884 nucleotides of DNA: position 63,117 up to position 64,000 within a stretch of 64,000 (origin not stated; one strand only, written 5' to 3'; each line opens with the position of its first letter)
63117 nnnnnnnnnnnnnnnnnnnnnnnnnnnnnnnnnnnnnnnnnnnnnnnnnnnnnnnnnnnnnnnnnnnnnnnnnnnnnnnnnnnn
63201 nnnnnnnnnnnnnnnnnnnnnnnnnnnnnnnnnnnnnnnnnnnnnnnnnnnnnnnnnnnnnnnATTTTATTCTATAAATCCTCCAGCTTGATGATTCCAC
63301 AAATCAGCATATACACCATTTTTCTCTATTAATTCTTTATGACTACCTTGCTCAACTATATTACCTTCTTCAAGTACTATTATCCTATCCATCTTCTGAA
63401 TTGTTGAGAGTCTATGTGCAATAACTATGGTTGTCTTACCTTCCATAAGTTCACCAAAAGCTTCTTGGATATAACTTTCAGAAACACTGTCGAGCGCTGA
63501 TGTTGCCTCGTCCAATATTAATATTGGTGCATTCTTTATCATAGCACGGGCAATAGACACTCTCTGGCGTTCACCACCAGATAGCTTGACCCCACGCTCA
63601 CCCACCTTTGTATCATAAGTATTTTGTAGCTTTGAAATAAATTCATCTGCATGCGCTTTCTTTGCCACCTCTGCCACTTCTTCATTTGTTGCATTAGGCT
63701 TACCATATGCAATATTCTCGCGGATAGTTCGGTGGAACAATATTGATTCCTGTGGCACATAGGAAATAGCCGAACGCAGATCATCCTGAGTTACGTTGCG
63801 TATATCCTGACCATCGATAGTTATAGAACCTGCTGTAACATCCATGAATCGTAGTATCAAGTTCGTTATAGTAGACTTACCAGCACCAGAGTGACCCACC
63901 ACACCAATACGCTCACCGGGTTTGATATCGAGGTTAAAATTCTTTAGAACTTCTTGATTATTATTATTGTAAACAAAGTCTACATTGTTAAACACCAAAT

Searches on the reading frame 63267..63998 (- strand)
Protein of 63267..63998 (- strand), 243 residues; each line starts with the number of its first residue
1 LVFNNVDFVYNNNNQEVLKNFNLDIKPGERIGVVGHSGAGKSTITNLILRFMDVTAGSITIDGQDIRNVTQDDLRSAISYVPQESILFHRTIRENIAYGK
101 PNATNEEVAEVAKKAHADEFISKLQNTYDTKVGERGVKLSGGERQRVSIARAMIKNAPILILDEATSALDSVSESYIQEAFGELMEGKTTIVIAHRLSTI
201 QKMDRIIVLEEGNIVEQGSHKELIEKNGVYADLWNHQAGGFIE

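Call 46: search_protein_families(library=pfam, proteins=[window:63267-63998:-], max_evalue=0.00001)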
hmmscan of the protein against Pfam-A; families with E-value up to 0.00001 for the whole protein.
window:63267-63998:- (243 aa): 2 families
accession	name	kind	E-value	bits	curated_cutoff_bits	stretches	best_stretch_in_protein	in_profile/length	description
PF00005.33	ABC_tran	-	3.3e-38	131.8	25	1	18-167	1-137/137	ABC transporter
PF02463.25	SMC_N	-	6.8e-09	35.9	40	1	120-209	135-211/220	RecF/RecN/SMC N terminal domain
